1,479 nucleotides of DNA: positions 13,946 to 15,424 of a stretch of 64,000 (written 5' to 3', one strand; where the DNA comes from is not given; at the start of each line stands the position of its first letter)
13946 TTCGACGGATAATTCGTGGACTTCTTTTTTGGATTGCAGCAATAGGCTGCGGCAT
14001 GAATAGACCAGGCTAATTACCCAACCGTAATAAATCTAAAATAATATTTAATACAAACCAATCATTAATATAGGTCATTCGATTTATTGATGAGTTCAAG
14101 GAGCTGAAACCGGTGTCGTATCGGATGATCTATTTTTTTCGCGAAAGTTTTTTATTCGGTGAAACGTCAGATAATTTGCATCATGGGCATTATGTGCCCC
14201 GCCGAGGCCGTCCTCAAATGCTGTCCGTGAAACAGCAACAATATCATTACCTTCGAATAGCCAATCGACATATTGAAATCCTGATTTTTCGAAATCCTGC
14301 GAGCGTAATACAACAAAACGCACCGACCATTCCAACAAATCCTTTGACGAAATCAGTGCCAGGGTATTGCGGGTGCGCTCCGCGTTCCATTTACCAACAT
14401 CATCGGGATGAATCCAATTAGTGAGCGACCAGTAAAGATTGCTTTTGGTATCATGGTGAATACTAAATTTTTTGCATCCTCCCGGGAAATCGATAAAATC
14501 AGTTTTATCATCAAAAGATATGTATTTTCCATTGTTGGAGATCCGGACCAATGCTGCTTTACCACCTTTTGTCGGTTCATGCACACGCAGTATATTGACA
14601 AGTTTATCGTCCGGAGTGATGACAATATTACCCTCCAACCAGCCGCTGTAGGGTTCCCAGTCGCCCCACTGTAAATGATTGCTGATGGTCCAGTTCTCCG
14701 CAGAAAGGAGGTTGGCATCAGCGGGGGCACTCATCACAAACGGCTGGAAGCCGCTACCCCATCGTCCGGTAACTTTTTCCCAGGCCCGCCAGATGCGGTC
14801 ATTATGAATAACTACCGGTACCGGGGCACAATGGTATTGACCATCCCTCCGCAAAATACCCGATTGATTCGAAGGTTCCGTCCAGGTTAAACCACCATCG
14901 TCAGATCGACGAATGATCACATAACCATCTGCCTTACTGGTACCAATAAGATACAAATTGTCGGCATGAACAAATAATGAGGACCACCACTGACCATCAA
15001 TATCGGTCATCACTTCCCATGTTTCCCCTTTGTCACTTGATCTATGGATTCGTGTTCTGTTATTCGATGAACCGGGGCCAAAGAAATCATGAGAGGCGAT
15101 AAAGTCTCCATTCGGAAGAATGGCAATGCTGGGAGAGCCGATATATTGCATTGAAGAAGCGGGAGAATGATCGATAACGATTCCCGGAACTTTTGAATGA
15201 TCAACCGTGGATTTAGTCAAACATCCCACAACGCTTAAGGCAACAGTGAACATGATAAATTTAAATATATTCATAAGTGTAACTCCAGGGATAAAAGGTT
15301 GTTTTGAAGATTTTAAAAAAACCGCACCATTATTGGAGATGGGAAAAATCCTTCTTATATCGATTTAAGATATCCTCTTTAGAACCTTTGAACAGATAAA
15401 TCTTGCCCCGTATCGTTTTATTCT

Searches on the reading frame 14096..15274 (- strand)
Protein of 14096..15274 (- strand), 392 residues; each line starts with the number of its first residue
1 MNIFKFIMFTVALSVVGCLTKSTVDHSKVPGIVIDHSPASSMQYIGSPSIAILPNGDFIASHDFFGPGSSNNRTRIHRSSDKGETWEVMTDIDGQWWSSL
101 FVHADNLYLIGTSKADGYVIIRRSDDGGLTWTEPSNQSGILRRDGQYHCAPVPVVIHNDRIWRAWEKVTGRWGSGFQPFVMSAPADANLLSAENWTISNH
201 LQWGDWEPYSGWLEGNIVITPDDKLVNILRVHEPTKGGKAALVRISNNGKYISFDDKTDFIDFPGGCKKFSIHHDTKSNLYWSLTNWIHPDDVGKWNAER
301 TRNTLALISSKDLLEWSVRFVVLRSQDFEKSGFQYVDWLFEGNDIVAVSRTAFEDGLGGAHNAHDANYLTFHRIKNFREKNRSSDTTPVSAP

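Call 44: search_protein_families(library=pfam, proteins=[window:14096-15274:-], max_evalue=0.001)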
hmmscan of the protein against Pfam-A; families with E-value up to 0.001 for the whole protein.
window:14096-15274:- (392 aa): 1 family
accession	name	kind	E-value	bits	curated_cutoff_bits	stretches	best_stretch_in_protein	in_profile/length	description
PF13088.12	BNR_2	-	0.00025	20.9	31.4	0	75-135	139-202/277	BNR repeat-like domain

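Call 68: find_homologous_proteins(query=window:14096-15274:-, max_evalue=1e-80)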
Query window:14096-15274:- (392 aa): 3946 proteins with E <= 1e-80 among 7271 candidates; the best 120 are listed.
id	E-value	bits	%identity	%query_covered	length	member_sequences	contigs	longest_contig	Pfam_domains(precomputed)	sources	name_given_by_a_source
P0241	1.1e-229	780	85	97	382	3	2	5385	PF13088.13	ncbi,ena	-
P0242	3.8e-174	597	65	96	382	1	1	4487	-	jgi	jgi:hypothetical protein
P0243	1.0e-167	576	50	93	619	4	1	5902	PF25852.1,PF24316.2,PF15902.13,PF13088.13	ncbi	-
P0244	5.1e-166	571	64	96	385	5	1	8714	-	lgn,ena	-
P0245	1.7e-161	556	61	97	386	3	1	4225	PF13088.13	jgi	jgi:hypothetical protein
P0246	4.3e-161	554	60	97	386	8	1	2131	PF13088.13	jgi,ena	-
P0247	4.3e-160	551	62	92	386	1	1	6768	PF13088.13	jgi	jgi:hypothetical protein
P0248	2.5e-158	545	59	98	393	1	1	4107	PF13088.13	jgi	jgi:hypothetical protein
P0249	4.9e-158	544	61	95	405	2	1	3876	PF13088.13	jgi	-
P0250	5.3e-155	534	61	91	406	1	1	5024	-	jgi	-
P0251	8.0e-154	531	63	93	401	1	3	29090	PF13088.13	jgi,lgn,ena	-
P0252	1.3e-153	530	61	98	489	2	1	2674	-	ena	-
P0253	6.7e-152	524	61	93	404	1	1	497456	PF13088.13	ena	-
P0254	9.6e-152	524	61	94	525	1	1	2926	PF13088.13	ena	-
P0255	4.1e-151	522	59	96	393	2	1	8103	PF13088.13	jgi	-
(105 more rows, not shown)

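Call 69: find_encoding_contigs(protein=P0241, flank=10000, max_places=3)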
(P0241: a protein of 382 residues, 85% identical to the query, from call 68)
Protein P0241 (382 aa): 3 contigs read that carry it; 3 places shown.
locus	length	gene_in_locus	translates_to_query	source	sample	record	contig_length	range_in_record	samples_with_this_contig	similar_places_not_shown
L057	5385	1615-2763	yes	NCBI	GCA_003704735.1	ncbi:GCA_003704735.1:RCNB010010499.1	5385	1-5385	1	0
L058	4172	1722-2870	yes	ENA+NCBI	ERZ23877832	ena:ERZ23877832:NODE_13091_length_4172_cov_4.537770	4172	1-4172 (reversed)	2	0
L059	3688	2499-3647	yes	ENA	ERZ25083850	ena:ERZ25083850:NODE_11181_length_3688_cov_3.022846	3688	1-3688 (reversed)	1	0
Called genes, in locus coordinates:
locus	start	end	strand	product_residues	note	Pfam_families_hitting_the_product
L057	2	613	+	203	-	?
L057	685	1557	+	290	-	-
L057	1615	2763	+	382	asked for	PF13088:BNR_2 (faint)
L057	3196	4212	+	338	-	PF01208:URO-D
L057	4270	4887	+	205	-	PF00702:Hydrolase, PF13419:HAD_2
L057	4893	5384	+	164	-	?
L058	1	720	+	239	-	?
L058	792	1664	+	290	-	-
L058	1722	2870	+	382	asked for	PF13088:BNR_2 (faint)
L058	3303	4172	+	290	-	?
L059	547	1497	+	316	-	PF01208:URO-D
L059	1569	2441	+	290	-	-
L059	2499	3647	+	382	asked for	PF13088:BNR_2 (faint)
